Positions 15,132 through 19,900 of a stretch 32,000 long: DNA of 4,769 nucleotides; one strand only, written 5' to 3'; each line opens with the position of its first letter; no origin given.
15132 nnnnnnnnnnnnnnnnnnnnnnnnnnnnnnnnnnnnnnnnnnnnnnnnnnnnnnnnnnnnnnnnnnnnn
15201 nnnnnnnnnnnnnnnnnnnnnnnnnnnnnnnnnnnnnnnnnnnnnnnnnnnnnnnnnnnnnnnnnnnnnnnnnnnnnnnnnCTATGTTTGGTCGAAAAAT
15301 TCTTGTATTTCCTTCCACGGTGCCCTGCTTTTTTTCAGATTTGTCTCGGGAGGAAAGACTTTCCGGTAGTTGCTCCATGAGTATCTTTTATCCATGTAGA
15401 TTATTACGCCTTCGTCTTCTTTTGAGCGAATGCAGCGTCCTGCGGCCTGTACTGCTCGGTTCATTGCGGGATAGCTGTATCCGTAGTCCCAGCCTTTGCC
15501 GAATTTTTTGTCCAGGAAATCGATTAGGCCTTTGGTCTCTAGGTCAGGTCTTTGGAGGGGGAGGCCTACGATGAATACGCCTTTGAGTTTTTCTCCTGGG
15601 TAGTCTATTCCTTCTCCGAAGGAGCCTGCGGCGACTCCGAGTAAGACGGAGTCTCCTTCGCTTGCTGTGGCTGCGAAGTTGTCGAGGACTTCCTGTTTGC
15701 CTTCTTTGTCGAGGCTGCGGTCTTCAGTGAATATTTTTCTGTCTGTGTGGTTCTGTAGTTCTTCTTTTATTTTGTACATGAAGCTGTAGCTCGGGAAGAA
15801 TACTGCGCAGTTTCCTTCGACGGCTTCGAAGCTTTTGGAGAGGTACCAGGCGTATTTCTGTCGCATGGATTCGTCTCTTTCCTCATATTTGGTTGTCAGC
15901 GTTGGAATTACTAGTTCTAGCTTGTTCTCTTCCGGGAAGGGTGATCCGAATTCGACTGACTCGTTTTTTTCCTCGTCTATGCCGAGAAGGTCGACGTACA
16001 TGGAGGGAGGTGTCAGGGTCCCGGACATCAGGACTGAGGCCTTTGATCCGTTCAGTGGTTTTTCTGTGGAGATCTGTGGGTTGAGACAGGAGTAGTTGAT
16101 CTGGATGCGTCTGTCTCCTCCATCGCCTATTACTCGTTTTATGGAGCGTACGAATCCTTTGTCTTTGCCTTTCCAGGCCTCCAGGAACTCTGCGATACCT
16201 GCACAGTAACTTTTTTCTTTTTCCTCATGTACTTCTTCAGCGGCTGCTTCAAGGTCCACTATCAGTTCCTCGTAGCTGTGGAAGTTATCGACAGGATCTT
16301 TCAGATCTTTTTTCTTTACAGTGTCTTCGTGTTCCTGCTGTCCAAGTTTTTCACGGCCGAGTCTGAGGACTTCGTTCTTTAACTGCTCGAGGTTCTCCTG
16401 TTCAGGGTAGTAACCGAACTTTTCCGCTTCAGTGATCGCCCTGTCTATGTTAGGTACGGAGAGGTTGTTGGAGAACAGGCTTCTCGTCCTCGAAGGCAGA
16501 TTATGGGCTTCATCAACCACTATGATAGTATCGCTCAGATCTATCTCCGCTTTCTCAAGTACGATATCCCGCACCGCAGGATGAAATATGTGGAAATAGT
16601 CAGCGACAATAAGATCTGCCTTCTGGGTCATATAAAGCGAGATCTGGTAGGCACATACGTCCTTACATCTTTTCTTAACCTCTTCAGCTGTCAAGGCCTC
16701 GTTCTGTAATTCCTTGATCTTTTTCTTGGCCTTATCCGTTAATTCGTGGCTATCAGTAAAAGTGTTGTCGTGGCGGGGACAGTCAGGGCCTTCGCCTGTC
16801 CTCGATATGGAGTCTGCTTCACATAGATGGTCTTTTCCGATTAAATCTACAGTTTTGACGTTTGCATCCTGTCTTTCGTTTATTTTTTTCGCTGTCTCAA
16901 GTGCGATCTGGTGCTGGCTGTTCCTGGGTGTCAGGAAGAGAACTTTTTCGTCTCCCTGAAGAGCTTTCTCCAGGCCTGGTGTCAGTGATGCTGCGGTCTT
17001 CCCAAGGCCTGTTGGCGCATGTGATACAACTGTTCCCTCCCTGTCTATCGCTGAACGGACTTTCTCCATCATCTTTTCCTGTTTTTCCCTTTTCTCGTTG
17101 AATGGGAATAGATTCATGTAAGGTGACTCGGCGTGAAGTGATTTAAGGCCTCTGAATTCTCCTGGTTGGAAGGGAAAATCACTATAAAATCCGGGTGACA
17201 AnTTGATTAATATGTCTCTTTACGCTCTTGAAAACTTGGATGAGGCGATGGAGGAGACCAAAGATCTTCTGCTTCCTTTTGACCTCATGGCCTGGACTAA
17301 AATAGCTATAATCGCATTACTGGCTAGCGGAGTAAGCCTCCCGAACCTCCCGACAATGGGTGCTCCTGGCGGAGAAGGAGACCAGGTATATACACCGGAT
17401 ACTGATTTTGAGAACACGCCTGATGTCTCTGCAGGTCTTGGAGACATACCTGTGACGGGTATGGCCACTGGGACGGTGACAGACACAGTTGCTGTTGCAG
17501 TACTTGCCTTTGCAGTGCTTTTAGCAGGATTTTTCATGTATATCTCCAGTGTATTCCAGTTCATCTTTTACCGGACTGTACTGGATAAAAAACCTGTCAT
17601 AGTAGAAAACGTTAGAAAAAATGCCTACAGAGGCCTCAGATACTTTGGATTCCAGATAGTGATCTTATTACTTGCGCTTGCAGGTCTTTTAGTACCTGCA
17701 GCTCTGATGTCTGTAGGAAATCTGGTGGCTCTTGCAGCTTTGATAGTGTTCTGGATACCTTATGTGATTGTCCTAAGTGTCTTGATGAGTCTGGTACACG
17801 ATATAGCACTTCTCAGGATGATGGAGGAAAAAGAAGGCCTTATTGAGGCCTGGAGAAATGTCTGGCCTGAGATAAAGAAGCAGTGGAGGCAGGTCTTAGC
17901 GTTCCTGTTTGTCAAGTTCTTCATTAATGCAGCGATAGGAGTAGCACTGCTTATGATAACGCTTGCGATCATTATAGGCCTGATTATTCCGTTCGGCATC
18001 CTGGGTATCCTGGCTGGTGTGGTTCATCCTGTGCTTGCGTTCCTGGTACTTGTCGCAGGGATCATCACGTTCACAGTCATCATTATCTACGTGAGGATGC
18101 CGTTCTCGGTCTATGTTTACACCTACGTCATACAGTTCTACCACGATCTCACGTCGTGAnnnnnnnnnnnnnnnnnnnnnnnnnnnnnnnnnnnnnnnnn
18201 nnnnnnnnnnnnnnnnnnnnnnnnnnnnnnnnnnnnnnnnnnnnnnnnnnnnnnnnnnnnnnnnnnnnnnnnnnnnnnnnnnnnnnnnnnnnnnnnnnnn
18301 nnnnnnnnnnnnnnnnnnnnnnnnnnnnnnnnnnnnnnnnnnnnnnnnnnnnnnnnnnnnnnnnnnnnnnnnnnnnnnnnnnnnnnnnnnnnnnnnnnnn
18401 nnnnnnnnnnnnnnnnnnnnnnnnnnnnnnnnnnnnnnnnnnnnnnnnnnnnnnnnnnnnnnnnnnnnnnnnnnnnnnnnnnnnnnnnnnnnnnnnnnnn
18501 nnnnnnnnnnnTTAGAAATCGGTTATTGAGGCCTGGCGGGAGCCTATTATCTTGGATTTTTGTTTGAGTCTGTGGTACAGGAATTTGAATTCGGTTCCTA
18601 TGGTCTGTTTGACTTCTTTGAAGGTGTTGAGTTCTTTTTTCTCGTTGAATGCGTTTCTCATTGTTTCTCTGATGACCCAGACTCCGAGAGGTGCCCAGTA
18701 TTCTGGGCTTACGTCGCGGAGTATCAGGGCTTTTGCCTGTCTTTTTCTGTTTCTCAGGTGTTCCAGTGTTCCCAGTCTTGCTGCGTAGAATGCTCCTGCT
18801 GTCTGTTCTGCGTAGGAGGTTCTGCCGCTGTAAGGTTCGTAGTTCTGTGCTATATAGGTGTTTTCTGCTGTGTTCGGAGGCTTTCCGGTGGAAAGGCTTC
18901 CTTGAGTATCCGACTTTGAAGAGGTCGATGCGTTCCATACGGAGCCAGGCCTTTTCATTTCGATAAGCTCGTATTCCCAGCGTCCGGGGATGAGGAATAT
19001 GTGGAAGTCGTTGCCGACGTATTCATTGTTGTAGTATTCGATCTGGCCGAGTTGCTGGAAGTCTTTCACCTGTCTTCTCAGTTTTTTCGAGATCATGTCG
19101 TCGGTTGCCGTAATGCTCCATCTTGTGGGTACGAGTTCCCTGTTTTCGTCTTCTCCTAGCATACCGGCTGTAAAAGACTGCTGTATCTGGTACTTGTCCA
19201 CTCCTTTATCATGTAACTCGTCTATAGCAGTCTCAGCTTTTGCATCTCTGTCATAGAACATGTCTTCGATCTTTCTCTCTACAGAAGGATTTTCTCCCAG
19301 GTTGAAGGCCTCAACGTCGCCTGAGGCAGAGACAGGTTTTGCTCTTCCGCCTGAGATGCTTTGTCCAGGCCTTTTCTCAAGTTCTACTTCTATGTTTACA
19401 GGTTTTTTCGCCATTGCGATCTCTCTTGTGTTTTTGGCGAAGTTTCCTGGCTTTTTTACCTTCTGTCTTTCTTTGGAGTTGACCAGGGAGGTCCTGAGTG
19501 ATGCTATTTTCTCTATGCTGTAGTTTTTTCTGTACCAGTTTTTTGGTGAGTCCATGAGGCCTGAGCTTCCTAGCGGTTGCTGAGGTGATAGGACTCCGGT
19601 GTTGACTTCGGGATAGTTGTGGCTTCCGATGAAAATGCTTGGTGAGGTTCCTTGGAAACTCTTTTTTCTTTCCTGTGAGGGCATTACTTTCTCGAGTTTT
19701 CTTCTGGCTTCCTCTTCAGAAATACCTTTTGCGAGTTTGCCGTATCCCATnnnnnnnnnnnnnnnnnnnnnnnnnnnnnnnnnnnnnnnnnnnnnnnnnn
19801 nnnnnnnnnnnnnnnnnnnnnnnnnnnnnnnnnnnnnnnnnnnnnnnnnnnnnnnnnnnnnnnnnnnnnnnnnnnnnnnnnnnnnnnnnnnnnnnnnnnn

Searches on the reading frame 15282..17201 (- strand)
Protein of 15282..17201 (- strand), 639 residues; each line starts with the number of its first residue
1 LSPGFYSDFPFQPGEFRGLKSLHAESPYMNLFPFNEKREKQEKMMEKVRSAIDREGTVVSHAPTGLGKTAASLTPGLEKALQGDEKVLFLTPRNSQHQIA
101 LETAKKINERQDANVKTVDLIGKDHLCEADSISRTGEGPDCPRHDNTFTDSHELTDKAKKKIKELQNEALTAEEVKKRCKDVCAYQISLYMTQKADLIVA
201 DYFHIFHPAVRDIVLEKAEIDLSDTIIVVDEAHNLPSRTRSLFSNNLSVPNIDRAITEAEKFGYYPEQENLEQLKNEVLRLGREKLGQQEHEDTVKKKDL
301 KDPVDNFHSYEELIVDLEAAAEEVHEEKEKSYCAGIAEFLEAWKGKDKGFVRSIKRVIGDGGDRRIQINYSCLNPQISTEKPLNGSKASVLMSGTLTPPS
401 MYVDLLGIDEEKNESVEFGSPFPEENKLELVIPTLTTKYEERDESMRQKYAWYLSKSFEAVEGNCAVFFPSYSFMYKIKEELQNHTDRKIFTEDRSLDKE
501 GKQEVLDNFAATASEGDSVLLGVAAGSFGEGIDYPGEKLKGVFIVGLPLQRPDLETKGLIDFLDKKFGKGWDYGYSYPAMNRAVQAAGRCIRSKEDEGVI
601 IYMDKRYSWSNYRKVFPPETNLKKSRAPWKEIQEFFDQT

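Call 24: search_protein_families(library=pfam, proteins=[window:15282-17201:-])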
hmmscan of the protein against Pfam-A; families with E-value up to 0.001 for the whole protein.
window:15282-17201:- (639 aa): 5 families
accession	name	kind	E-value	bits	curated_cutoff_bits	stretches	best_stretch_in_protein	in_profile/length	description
PF13307.12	Helicase_C_2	-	1.8e-43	149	25.3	1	456-617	3-164/170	Helicase C-terminal domain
PF06733.21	DEAD_2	-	2.3e-16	60.4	21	1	95-249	7-169/172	DEAD_2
PF06777.17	HBB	-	5e-11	43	30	1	322-441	78-190/190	Helical and beta-bridge domain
PF04851.21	ResIII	-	3e-10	40.7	22.5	1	38-114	5-83/164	Type III restriction enzyme, res subunit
PF00270.35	DEAD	-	5.4e-08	33.2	26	1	41-123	4-82/167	DEAD/DEAH box helicase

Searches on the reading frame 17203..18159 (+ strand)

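Call 24: search_protein_families(library=pfam, proteins=[window:17203-18159:+])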
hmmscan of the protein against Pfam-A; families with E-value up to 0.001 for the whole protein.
window:17203-18159:+ (318 aa): 2 families
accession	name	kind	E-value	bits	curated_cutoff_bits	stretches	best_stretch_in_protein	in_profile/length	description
PF24400.1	DUF7544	-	6.2e-55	187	27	1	6-316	1-295/302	Family of unknown function (DUF7544)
PF13197.11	DUF4013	-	0.00017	21.9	26.9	1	124-252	25-166/168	Protein of unknown function (DUF4013)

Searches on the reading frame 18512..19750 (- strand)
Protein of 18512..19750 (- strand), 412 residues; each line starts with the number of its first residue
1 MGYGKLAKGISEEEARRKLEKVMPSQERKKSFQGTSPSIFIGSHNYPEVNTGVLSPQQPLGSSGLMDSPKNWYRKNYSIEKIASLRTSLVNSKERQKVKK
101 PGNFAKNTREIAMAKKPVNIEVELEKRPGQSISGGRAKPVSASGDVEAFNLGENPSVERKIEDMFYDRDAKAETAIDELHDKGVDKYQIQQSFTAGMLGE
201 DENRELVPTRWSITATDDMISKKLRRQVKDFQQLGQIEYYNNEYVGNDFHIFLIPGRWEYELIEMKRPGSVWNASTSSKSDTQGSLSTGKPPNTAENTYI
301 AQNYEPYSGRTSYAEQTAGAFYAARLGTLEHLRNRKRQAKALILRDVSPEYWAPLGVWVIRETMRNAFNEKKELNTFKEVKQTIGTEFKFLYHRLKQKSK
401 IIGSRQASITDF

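Call 24: search_protein_families(library=pfam, proteins=[window:18512-19750:-])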
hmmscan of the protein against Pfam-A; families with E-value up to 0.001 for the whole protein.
window:18512-19750:- (412 aa): 2 families
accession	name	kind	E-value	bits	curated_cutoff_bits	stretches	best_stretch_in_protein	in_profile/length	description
PF04894.17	Nre_N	-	1.7e-82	277.7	25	1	19-273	16-270/270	Archaeal Nre, N-terminal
PF04895.17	Nre_C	-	1.4e-31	109.1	27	1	305-412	1-110/110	Archaeal Nre, C-terminal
